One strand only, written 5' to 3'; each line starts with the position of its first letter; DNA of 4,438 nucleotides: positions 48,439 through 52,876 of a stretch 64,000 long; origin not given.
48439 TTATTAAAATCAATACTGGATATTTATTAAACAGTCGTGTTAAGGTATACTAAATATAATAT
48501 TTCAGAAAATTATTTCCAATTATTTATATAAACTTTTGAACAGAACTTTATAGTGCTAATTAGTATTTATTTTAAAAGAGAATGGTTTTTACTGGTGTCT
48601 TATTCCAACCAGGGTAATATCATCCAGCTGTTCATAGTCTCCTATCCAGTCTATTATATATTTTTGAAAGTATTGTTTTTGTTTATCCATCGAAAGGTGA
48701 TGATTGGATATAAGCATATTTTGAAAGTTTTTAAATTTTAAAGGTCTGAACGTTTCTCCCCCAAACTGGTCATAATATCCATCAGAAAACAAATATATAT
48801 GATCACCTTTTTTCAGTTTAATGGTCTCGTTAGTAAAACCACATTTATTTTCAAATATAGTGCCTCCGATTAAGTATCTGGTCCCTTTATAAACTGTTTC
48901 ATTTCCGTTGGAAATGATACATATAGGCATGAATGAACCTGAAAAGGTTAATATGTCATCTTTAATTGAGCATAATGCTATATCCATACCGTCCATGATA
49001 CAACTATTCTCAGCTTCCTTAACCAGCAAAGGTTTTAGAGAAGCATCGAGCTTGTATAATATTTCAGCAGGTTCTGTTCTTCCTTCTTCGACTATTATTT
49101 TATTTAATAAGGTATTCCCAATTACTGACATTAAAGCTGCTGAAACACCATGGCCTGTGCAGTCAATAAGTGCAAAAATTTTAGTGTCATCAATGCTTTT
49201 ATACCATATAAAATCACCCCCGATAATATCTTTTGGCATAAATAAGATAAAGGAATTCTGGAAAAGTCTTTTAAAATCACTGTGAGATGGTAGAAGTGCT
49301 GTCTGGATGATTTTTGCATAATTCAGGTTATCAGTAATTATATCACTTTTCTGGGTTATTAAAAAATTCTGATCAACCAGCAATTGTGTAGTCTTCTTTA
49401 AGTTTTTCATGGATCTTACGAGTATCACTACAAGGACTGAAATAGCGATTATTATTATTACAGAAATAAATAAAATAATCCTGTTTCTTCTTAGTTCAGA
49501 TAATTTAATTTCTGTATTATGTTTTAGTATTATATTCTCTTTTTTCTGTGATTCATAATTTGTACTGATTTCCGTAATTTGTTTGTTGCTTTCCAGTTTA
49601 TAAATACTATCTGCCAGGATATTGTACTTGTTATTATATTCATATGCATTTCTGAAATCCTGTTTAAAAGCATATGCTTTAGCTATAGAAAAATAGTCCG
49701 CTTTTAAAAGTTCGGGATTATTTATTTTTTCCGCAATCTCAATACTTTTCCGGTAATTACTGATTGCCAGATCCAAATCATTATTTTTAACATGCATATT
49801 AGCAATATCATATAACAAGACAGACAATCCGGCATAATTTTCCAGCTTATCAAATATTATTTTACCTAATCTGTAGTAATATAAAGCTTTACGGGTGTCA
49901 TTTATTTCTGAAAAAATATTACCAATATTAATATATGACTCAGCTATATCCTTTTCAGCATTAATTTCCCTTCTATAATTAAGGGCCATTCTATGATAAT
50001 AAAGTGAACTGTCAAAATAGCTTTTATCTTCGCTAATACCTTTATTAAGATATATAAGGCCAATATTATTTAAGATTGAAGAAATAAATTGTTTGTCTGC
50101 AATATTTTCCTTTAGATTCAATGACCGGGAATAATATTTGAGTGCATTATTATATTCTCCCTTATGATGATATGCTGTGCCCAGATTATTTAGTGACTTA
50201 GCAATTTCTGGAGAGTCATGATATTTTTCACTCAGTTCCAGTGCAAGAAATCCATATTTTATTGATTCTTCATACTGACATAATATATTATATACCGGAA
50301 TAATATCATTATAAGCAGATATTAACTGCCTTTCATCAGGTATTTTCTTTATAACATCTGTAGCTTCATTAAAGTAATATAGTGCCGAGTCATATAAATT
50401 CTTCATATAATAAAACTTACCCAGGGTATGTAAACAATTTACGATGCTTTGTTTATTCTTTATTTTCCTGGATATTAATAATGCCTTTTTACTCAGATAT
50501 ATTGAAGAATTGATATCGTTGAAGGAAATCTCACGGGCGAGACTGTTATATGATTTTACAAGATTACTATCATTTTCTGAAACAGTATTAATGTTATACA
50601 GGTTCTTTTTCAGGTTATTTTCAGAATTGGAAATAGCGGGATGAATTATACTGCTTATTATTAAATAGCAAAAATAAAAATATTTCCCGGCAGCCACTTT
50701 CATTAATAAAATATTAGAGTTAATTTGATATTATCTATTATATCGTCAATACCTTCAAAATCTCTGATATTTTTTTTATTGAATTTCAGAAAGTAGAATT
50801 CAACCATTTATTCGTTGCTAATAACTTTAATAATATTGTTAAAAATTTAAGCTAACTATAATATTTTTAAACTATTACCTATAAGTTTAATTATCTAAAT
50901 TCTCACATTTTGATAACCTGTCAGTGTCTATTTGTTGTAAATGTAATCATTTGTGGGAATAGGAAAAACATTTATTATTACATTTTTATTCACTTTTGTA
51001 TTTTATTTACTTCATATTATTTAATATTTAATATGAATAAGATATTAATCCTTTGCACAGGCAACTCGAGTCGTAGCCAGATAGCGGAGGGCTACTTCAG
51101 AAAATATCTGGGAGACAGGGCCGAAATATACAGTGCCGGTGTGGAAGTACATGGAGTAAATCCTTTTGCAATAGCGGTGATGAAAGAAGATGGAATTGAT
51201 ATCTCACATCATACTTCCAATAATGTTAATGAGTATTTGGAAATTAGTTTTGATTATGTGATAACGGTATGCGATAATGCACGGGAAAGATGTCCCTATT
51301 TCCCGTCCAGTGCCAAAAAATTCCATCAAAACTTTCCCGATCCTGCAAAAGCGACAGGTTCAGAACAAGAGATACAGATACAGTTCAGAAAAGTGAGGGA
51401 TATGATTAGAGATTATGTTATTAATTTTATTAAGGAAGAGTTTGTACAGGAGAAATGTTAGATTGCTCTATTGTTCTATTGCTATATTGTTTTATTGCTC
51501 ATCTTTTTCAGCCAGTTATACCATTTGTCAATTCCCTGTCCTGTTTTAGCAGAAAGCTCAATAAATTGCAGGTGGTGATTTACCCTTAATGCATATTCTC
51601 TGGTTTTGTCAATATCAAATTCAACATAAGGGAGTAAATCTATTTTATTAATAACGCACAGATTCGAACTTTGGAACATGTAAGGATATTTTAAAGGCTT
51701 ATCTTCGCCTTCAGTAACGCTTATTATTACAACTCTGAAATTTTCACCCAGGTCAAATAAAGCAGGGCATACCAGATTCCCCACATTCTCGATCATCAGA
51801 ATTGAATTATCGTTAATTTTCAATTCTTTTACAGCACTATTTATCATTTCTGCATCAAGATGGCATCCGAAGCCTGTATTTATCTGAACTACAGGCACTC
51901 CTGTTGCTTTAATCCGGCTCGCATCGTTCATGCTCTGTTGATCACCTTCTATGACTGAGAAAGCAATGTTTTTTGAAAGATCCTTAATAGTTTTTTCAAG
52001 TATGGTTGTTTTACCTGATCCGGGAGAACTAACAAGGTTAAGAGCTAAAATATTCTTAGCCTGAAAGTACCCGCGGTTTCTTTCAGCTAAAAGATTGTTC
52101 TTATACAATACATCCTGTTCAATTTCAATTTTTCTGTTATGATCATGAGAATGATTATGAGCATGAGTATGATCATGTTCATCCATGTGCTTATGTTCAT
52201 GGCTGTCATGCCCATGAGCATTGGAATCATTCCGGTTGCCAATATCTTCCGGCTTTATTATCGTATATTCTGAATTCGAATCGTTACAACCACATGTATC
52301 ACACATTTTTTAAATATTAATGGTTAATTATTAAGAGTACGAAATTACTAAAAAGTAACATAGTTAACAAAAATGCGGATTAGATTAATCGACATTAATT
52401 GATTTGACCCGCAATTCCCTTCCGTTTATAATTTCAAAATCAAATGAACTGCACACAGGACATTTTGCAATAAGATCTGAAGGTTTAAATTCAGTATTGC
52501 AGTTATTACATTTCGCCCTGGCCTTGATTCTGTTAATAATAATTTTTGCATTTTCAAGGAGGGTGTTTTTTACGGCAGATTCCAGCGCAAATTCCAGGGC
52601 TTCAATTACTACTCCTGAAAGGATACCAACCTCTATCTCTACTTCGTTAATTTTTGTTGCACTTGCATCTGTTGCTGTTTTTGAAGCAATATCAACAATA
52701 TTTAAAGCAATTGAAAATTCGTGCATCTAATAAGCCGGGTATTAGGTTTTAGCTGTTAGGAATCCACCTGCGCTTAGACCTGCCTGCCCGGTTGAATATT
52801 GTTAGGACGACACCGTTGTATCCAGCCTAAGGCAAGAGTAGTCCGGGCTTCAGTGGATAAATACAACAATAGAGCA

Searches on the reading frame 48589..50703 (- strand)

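Call 41: search_protein_families(library=pfam, proteins=[window:48589-50703:-], max_evalue=0.001)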
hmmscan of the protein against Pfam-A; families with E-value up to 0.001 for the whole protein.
window:48589-50703:- (704 aa): 12 families
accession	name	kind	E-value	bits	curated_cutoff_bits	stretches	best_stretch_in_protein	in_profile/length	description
PF13424.12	TPR_12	-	2.1e-29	101.9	30.1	2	129-199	4-76/77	Tetratricopeptide repeat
PF07228.17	SpoIIE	-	1.7e-17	64.5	25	1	509-703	6-191/192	Stage II sporulation protein E (SpoIIE)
PF00515.34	TPR_1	-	2.1e-16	59.4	27.8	1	168-200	1-33/34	Tetratricopeptide repeat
PF07719.23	TPR_2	-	1.4e-13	50.2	27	1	168-200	1-33/34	Tetratricopeptide repeat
PF13374.12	TPR_10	-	2.4e-10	40.5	27.5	0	168-199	2-33/42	Tetratricopeptide repeat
PF13181.12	TPR_8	-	1.4e-08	34.7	25.7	1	168-200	1-33/34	Tetratricopeptide repeat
PF13176.12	TPR_7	-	7.7e-08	32.3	27.9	1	170-202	1-33/36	Tetratricopeptide repeat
PF24885.1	TPR_NPHP3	-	2.9e-05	24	100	1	151-219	122-194/239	Nephrocystin-3 TPR domain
PF13431.12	TPR_17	-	7.4e-05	23.2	24.4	0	165-188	10-33/34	Tetratricopeptide repeat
PF17874.7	TPR_MalT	-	0.00017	21.5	45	0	144-281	17-149/336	MalT-like TPR region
PF13414.12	TPR_11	-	0.00065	19.8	26.8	0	175-222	1-42/42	TPR repeat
PF13432.12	TPR_16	-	0.00095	20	32.7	0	161-195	26-58/65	Tetratricopeptide repeat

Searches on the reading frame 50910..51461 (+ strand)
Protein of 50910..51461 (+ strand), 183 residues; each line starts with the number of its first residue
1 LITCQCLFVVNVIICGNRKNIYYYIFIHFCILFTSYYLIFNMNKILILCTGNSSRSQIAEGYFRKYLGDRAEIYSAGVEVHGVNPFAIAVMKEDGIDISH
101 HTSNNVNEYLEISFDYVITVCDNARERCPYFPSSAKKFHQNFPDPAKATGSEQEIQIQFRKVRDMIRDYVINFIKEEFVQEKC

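Call 41: search_protein_families(library=pfam, proteins=[window:50910-51461:+], max_evalue=0.001)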
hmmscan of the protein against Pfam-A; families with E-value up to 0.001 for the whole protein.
window:50910-51461:+ (183 aa): 1 family
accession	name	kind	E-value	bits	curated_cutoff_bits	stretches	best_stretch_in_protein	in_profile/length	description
PF01451.26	LMWPc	-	3.9e-20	73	23.2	1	45-173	1-143/144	Low molecular weight phosphotyrosine protein phosphatase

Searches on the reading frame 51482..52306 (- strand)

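Call 41: search_protein_families(library=pfam, proteins=[window:51482-52306:-], max_evalue=0.001)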
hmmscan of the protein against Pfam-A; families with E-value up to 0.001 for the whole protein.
window:51482-52306:- (274 aa): 1 family
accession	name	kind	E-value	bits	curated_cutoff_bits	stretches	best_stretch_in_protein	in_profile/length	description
PF02492.25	cobW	-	1.3e-21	77.5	20.7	1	90-249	4-179/180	CobW/HypB/UreG, nucleotide-binding domain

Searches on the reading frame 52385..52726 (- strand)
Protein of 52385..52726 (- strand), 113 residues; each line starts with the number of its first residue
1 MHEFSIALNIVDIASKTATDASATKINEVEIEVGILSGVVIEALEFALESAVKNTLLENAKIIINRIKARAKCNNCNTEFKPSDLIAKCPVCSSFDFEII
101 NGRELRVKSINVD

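Call 41: search_protein_families(library=pfam, proteins=[window:52385-52726:-], max_evalue=0.001)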
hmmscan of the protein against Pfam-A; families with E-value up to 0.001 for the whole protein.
window:52385-52726:- (113 aa): 1 family
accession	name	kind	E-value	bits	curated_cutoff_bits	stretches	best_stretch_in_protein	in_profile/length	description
PF01155.25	HypA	-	7.7e-33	113.3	28.9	1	1-112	1-112/112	Hydrogenase/urease nickel incorporation, metallochaperone, hypA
